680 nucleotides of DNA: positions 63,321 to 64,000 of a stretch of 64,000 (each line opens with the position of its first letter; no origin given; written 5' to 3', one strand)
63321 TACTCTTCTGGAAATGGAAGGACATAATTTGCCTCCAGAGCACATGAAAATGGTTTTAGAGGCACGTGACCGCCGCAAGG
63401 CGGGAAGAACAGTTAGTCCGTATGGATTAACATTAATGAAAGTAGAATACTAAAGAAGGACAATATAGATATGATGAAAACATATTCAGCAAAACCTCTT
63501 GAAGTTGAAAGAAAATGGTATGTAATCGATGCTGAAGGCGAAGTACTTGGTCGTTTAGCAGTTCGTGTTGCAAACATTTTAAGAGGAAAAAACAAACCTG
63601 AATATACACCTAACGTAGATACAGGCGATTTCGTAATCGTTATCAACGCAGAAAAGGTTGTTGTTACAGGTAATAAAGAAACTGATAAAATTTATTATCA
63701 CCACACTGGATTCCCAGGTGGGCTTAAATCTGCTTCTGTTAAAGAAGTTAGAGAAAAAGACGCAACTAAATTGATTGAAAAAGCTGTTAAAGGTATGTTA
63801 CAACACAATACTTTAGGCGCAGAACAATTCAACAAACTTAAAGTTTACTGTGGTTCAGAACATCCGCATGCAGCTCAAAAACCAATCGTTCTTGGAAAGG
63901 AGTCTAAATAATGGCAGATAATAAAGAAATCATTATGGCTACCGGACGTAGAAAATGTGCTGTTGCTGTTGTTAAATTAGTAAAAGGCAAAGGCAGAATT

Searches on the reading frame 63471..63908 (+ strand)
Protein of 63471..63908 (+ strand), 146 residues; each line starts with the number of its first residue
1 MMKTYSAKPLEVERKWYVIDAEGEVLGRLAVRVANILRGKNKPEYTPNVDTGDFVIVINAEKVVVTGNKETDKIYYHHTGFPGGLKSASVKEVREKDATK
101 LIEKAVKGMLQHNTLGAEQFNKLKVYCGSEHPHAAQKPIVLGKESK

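Call 27: find_encoding_contigs(protein=window:63471-63908:+, flank=10000, max_places=1)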
Protein window:63471-63908:+ (146 aa): 24 contigs read that carry it; 1 place shown.
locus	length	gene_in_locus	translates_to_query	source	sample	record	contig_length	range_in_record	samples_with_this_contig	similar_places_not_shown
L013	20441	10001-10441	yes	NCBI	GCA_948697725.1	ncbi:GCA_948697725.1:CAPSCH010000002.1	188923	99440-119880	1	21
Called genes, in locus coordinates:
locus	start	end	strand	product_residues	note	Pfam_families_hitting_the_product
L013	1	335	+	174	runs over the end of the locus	PF13238:AAA_18 (weak), PF13671:AAA_33 (faint), PF01202:SKI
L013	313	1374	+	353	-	PF01761:DHQ_synthase, PF24621:DHQS_C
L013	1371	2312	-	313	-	PF00551:Formyl_trans_N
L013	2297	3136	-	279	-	PF01467:CTP_transf_like (weak), PF06574:FAD_syn, PF01687:Flavokinase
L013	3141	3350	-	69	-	-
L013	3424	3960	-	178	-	PF02659:Mntp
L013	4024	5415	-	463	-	PF00772:DnaB, PF03796:DnaB_C, PF13481:AAA_25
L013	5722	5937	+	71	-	PF01176:eIF-1a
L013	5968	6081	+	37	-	PF00444:Ribosomal_L36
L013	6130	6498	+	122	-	PF00416:Ribosomal_S13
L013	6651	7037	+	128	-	PF00411:Ribosomal_S11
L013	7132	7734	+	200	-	PF00163:Ribosomal_S4, PF01479:S4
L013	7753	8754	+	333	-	PF01193:RNA_pol_L, PF01000:RNA_pol_A_bac, PF03118:RNA_pol_A_CTD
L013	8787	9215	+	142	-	PF01196:Ribosomal_L17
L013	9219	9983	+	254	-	PF01416:PseudoU_synth_1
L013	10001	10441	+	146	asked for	PF00572:Ribosomal_L13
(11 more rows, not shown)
